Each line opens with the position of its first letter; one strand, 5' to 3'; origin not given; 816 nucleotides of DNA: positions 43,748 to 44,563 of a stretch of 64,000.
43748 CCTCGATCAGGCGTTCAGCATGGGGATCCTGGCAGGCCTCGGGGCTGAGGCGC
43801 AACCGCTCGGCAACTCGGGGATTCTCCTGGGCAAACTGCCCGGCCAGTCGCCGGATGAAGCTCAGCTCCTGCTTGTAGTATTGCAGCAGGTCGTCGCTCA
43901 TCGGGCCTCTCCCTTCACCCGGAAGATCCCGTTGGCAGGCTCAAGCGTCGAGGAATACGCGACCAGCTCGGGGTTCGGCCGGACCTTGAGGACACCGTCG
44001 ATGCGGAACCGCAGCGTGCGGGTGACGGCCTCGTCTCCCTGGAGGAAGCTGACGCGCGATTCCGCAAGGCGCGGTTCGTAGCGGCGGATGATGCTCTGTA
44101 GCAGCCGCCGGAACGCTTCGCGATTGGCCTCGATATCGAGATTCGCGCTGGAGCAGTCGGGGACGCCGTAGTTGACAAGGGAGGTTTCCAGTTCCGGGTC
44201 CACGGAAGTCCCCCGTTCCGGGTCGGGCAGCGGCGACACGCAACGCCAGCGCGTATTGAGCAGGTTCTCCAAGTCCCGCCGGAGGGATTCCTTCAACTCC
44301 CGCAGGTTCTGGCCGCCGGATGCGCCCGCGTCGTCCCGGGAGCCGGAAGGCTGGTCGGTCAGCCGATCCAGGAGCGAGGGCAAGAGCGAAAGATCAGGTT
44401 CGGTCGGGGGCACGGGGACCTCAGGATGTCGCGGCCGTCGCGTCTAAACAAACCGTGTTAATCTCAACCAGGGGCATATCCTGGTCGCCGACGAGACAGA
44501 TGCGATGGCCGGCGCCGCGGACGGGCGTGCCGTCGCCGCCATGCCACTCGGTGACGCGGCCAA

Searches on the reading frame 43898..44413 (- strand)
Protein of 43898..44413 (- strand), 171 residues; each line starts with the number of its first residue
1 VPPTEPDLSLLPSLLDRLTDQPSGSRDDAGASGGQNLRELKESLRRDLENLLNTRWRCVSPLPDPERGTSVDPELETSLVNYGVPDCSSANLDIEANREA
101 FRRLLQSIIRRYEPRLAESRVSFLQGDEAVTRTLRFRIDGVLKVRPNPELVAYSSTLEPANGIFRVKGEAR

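Call 98: search_protein_families(library=pfam, proteins=[window:43898-44413:-], max_evalue=0.1)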
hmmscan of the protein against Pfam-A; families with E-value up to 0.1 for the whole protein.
window:43898-44413:- (171 aa): 2 families
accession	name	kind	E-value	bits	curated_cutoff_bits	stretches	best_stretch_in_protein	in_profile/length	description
PF04965.19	GPW_gp25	-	6.1e-20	71.3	27.2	1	39-146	2-95/96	Baseplate wedge protein gp25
PF12052.13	VGCC_beta4Aa_N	-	0.034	14.6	25.1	0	89-103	11-25/41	Voltage gated calcium channel subunit beta domain 4Aa N terminal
